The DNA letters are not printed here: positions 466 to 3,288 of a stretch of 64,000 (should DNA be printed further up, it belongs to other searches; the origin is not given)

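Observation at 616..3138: Membrane-anchored dodecahaem c-type cytochrome in an actinobacterial genome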

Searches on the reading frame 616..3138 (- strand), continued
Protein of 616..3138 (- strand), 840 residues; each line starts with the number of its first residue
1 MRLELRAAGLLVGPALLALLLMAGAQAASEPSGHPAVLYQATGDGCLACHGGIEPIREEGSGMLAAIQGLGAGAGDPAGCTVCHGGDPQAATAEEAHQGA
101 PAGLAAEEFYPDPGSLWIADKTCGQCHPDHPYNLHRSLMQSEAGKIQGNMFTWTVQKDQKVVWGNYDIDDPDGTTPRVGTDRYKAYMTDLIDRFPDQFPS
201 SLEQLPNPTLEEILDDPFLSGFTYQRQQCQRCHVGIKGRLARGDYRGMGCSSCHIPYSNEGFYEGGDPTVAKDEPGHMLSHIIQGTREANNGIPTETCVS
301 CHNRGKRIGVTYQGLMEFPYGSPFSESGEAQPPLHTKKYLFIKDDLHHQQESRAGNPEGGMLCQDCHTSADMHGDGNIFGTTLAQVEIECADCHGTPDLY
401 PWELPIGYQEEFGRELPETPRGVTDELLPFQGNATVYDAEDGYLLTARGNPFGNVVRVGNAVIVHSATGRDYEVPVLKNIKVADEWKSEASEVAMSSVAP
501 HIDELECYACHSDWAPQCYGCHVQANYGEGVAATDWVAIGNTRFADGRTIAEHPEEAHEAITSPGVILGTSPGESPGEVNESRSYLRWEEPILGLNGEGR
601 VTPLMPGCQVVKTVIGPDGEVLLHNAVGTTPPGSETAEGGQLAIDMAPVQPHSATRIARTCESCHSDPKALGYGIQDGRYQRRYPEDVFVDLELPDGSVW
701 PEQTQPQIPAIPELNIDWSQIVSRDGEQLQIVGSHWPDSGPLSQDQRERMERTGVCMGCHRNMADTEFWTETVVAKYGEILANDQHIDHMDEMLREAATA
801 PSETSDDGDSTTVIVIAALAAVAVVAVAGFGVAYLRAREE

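Call 60: search_solved_structures(query=A1, max_evalue=10, show_alignments=3)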
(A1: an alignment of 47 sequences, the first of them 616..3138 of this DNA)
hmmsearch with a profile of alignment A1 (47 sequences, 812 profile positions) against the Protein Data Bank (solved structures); distinct sequences matched with E-value up to 10: 11.
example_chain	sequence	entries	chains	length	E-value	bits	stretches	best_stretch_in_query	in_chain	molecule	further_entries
8z82_C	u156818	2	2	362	0.12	13.5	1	64-130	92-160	Photosynthetic reaction center cytochrome c subunit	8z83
9j2f_C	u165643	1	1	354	0.16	13.1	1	32-130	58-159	Photosynthetic reaction center cytochrome c subunit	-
1vrn_C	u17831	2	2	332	0.19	12.9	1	39-130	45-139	Photosynthetic reaction center cytochrome c subunit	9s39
6et5_C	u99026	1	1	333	0.19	12.8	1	39-130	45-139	Photosynthetic reaction center cytochrome c subunit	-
1dxr_C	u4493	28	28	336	0.2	12.8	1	39-130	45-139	PHOTOSYNTHETIC REACTION CENTER CYTOCHROME C SUBUNIT | PHOTOSYNTHETIC REACTION CENTER | Photosynthetic reaction center cytochrome C subunit precursor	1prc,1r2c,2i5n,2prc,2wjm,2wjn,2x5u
3t6d_C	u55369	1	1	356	0.21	12.7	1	59-130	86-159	Photosynthetic reaction center cytochrome c subunit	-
2jbl_C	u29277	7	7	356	0.23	12.6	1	40-130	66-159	PHOTOSYNTHETIC REACTION CENTER CYTOCHROME C SUBUNIT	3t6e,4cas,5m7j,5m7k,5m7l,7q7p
6hwh_M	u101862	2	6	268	1.9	9.6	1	266-308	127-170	Cytochrome bc1 complex cytochrome c subunit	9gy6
8ovc_O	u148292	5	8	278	2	9.5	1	266-308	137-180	Cytochrome bc1 complex cytochrome c subunit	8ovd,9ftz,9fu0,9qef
7rh5_O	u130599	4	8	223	2.2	9.3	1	266-308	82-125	Cytochrome bc1 complex cytochrome c subunit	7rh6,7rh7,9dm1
6adq_C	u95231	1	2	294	2.3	9.3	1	266-308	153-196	Cytochrome bc1 complex cytochrome c subunit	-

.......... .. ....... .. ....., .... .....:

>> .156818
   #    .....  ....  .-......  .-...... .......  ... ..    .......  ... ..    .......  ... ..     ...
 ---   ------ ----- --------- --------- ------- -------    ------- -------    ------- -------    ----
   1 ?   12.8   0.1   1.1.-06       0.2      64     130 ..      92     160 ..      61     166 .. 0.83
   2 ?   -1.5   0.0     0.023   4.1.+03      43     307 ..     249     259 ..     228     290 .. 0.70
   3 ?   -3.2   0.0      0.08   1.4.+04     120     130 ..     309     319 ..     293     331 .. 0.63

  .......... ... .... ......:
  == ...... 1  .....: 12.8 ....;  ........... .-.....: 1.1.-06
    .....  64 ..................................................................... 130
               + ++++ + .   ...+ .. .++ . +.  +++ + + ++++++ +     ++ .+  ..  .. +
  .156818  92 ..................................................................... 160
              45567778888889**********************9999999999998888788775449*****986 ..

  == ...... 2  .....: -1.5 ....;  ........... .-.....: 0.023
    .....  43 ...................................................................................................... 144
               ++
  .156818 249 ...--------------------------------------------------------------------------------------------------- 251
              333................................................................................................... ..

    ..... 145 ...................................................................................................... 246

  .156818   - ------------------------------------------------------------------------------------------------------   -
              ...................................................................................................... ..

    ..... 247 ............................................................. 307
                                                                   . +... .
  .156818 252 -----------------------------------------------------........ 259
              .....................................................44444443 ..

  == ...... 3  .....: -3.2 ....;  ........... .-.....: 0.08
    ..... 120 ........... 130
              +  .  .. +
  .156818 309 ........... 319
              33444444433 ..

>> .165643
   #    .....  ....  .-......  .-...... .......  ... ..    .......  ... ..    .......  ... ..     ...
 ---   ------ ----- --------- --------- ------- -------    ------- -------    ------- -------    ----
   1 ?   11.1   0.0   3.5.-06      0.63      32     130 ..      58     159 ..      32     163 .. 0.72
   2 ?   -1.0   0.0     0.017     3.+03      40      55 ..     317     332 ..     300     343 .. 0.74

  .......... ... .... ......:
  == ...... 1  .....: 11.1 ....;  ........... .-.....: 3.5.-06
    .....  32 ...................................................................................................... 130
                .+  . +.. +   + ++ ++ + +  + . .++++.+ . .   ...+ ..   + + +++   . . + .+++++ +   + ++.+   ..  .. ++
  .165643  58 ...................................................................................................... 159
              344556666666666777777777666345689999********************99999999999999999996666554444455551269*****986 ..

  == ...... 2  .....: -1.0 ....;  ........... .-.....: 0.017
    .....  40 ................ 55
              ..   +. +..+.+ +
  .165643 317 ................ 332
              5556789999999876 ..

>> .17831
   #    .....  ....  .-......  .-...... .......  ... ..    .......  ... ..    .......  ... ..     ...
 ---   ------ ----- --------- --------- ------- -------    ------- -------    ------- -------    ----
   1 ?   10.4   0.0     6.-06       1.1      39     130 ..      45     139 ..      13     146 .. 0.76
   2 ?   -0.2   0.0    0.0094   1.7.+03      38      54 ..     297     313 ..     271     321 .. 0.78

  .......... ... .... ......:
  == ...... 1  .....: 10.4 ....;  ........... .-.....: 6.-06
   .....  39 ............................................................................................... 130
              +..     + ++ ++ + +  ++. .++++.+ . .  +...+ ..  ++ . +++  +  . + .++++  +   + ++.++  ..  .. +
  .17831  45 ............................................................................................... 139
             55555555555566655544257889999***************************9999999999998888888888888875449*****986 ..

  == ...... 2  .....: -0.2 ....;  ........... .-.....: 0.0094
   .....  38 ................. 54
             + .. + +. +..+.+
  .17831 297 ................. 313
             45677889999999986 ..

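Call 61: find_encoding_contigs(protein=P0013, flank=7000, max_places=1)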
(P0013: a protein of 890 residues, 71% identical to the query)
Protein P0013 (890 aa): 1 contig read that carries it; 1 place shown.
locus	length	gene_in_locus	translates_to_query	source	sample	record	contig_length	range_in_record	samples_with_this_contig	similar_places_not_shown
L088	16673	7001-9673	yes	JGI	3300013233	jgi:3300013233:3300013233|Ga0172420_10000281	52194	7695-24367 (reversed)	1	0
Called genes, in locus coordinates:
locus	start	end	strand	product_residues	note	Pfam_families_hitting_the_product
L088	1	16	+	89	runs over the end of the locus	PF13715:CarbopepD_reg_2 (weak), PF17210:SdrD_B, PF22904:NOMO1-like_2nd (weak), PF17802:SpaA, PF13620:CarboxypepD_reg, PF11974:bMG3 (weak)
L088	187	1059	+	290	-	PF01555:N6_N4_Mtase, PF13847:Methyltransf_31, PF08241:Methyltransf_11 (faint), PF01555:N6_N4_Mtase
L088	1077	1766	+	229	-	-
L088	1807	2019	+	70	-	-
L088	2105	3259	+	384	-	PF06779:MFS_4, PF07690:MFS_1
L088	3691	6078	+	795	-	PF02743:dCache_1, PF21623:HK_sensor_dom_bact, PF00672:HAMP, PF13185:GAF_2 (weak), PF13492:GAF_3, PF07730:HisKA_3, PF13581:HATPase_c_2, PF02518:HATPase_c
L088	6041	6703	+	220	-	PF00072:Response_reg, PF00196:GerE, PF08281:Sigma70_r4_2 (weak)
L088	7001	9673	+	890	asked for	PF07627:PSCyt3 (faint), PF14522:Cytochrome_C7 (faint), PF14537:Cytochrom_c3_2 (faint), PF22113:Mtrc-MtrF_II-IV_dom (weak)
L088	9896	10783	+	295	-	PF13432:TPR_16, PF00515:TPR_1, PF07719:TPR_2, PF13371:TPR_9, PF00515:TPR_1, PF13424:TPR_12, PF13371:TPR_9, PF13414:TPR_11, +18 more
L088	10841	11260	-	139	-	PF01844:HNH, PF13395:HNH_4 (weak), PF14279:HNH_5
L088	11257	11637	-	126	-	-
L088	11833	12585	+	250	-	PF00121:TIM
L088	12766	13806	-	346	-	PF03706:LPG_synthase_TM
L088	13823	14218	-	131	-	PF05168:HEPN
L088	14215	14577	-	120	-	PF01909:NTP_transf_2, PF18765:Polbeta (weak)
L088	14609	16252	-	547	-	PF04932:Wzy_C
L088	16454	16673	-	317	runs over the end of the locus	PF01073:3Beta_HSD, PF01370:Epimerase, PF02719:Polysacc_synt_2 (faint), PF04321:RmlD_sub_bind, PF16363:GDP_Man_Dehyd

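Call 62: find_encoding_contigs(protein=P0010, flank=7000, max_places=1)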
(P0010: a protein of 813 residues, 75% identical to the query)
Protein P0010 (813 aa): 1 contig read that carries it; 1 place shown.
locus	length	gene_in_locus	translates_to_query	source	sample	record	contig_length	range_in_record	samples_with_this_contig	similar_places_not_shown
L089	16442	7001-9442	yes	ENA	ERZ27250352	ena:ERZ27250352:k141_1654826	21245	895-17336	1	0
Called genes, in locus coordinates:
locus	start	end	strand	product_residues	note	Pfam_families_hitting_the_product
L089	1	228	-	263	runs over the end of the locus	PF02361:CbiQ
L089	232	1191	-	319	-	PF01891:CbiM, PF13190:PDGLE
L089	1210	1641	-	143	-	PF01475:FUR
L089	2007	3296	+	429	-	PF00285:Citrate_synt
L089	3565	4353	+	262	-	PF02593:DUF166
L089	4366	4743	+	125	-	-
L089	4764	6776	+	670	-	PF03063:Prismane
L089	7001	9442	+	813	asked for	PF14522:Cytochrome_C7 (faint), PF22113:Mtrc-MtrF_II-IV_dom (faint)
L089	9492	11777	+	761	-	PF18537:CODH_A_N, PF03598:CdhC, PF19436:ACS_CODH_B_C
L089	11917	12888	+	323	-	PF03599:CdhD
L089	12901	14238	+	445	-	PF04060:FeS, PF03599:CdhD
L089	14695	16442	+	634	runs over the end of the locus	PF00111:Fer2, PF17650:RACo_linker, PF17651:Raco_middle, PF14574:RACo_C_ter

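Call 63: find_encoding_contigs(protein=P0014, flank=7000, max_places=1)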
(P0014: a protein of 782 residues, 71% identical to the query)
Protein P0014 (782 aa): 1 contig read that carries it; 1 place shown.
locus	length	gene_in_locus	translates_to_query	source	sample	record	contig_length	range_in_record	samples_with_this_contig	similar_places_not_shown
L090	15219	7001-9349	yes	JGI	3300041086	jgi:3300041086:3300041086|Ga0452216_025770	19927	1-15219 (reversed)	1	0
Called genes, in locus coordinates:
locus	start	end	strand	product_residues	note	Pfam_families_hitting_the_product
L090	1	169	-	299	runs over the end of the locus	PF00753:Lactamase_B, PF19583:ODP (faint)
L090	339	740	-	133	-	PF08472:S6PP_C, PF14534:DUF4440 (faint)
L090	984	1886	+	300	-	PF02540:NAD_synthase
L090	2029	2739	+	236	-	PF00685:Sulfotransfer_1 (faint), PF13469:Sulfotransfer_3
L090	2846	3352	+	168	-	PF07355:GRDB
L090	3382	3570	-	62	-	-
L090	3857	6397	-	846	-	PF03572:Peptidase_S41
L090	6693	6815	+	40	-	-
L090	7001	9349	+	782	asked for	PF14522:Cytochrome_C7 (faint), PF14537:Cytochrom_c3_2 (faint), PF22113:Mtrc-MtrF_II-IV_dom (weak)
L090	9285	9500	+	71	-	-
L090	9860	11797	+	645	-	PF00664:ABC_membrane, PF00005:ABC_tran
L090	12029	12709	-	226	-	PF02965:Met_synt_B12 (faint)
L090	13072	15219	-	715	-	?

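Call 68: fold_search(model_id=the predicted structure, library=pdb)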
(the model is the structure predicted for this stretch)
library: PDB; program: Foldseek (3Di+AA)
matches with E <= 10: 62; with E <= 0.001: 0
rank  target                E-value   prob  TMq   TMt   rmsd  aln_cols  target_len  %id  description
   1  7x3k_B                2.0e-01  0.03  0.04  0.06  16.7       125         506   14  Cryo-EM structure of RAC in the State C2 RNC-RAC complex (released 2022-06-29)
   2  3fe1_C                9.6e-01  0.03  0.04  0.07  15.0       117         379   12  Crystal structure of the human 70kDa heat shock protein 6 (Hsp70B') ATPase domain in complex with ADP and inorganic ph (released 2008-12-16)
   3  3qfp                  1.8e+00  0.01  0.04  0.08  19.3       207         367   13  Crystal structure of yeast Hsp70 (Bip/Kar2) ATPase domain (released 2011-06-29)
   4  3l6q_B                1.9e+00  0.02  0.04  0.07  16.3       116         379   12  Crystal structure of the N-terminal domain of HSP70 from Cryptosporidium parvum (CGD2_20) (released 2010-02-02)
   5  7a4u                  2.1e+00  0.02  0.04  0.06  14.9       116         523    9  Crystal structure of lid-truncated apo BiP in an oligomeric state (released 2020-12-16)
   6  3gl1_A                2.6e+00  0.01  0.04  0.07  14.9       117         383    5  Crystal structure of ATPase domain of Ssb1 chaperone, a member of the HSP70 family, from Saccharomyces cerevisiae (released 2009-03-24)
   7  4z32_A                2.8e+00  0.01  0.04  0.06  15.8       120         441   13  Crystal Structure of the FERM-SH2 Domains of Jak2 (released 2016-06-22)
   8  4py5_A                3.1e+00  0.01  0.03  0.08  18.4       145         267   13  Thermovibrio ammonificans RNase H3 in complex with 19-mer RNA/DNA (released 2014-07-30)
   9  3gdq                  3.1e+00  0.01  0.04  0.07  16.2       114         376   10  Crystal structure of the human 70kDa heat shock protein 1-like ATPase domain in complex with ADP and inorganic phosphate (released 2009-04-14)
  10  5fpd_B                3.4e+00  0.01  0.04  0.07  14.9       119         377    8  Structure of heat shock-related 70kDA protein 2 with small-molecule ligand pyrazine-2-carboxamide (AT513) in an altern (released 2015-12-16)
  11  4z32_F                3.4e+00  0.01  0.04  0.06  15.8       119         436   12  Crystal Structure of the FERM-SH2 Domains of Jak2 (released 2016-06-22)
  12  3ldl_A                3.8e+00  0.01  0.04  0.07  14.9       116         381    9  Crystal structure of human GRP78 (70kDa heat shock protein 5 / BIP) ATPase domain in complex with ATP (released 2011-01-26)
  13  4j8f                  3.8e+00  0.01  0.04  0.05  15.0       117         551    9  Crystal structure of a fusion protein containing the NBD of Hsp70 and the middle domain of Hip (released 2013-07-03)
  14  7a4v                  4.0e+00  0.01  0.03  0.05  16.8       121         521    8  Crystal structure of lid-truncated ADP-bound BiP in an oligomeric state (released 2020-12-16)
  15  5mkr                  4.0e+00  0.01  0.03  0.06  17.1       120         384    8  HSP72-NBD bound to compound TCI 8 - Tyr15 in up-conformation (released 2017-03-01)
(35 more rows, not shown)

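Call 70: search_protein_families(library=pfam, proteins=[L057:2549-3121:-, L057:8926-11670:-, L057:11779-12372:+, L057:12376-14370:+, L075:8870-10840:+, L075:11573-14215:-, L045:9090-10871:-, L045:11704-14343:+, L045:1043-2677:-, L075:2600-3073:-], max_evalue=0.0001)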
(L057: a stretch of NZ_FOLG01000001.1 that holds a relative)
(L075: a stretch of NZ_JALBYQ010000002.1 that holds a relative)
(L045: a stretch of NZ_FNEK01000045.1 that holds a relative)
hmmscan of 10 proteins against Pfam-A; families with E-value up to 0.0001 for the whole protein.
L057:2549-3121:- (190 aa): 1 family
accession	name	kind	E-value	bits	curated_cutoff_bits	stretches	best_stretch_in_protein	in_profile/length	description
PF03918.19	CcmH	-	9e-50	168.1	25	1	50-187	4-143/143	Cytochrome C biogenesis protein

L057:8926-11670:- (914 aa): 1 family
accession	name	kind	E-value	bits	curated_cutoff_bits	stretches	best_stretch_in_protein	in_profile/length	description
PF00311.23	PEPcase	-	3e-290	965.7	22.4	1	33-914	3-919/919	Phosphoenolpyruvate carboxylase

L057:11779-12372:+ (197 aa): 0 families

L057:12376-14370:+ (665 aa): 1 family
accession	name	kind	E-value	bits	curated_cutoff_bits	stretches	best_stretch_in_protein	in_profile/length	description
PF01268.25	FTHFS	-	4.9e-254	844.1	27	1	141-665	2-527/556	Formate--tetrahydrofolate ligase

L075:8870-10840:+ (656 aa): 1 family
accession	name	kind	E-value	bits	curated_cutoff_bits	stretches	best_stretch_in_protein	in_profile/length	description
PF01144.29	CoA_trans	-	1.5e-29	103.4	23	1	22-256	3-216/217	Coenzyme A transferase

L075:11573-14215:- (880 aa): 2 families
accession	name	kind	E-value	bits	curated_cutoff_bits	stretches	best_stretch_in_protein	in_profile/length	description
PF06808.19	DctM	-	7.9e-68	229.6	23.8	2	146-362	5-200/413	Tripartite ATP-independent periplasmic transporter, DctM component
PF11874.13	DUF3394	-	5.4e-52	176.5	28.2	1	689-876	1-180/181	Domain of unknown function (DUF3394)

L045:9090-10871:- (593 aa): 2 families
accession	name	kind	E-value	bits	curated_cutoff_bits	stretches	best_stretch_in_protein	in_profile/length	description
PF02913.24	FAD-oxidase_C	-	6e-46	157.6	21.2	1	336-591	1-248/248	FAD linked oxidases, C-terminal domain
PF01565.28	FAD_binding_4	-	2.5e-38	131.3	26.4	1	162-299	1-138/139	FAD binding domain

L045:11704-14343:+ (880 aa): 2 families
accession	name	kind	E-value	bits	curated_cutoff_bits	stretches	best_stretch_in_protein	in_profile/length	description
PF02687.27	FtsX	-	7.9e-16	58.6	25.5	2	321-433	3-114/120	FtsX-like permease C-terminal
PF12704.14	MacB_PCD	-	3.8e-06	27.8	27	1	83-246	5-169/207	MacB-like periplasmic core domain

L045:1043-2677:- (544 aa): 10 families
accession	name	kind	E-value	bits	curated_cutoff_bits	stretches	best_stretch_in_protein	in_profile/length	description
PF23914.1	TPR_CcmH_CycH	-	1.1e-22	80.9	42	2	222-329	44-152/158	Cytochrome c-type biogenesis protein H TPR domain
PF14559.12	TPR_19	-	2.5e-14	53.8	25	0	484-526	16-58/68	Tetratricopeptide repeat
PF13428.12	TPR_14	-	1.2e-12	47.6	23.5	0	229-270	2-43/44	Tetratricopeptide repeat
PF14561.12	TPR_20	-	1.5e-10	41.6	25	0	377-417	5-45/90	Tetratricopeptide repeat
PF13431.12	TPR_17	-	2.3e-09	37.2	24.4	0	486-514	6-34/34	Tetratricopeptide repeat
PF07719.23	TPR_2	-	1.2e-08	34.9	27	0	230-261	3-34/34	Tetratricopeptide repeat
PF13432.12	TPR_16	-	3.4e-08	34.2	32.7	0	281-322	13-54/65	Tetratricopeptide repeat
PF13181.12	TPR_8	-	4.8e-06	26.7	25.7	0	229-261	2-34/34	Tetratricopeptide repeat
PF09295.16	ChAPs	-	1.1e-05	25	20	0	218-334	258-377/395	ChAPs (Chs5p-Arf1p-binding proteins)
PF00515.34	TPR_1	-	6.9e-05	22.9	27.8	0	234-261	7-34/34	Tetratricopeptide repeat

L075:2600-3073:- (157 aa): 1 family
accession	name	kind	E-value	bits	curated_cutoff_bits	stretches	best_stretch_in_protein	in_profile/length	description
PF03918.19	CcmH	-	8.6e-49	164.9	25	1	12-152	3-143/143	Cytochrome C biogenesis protein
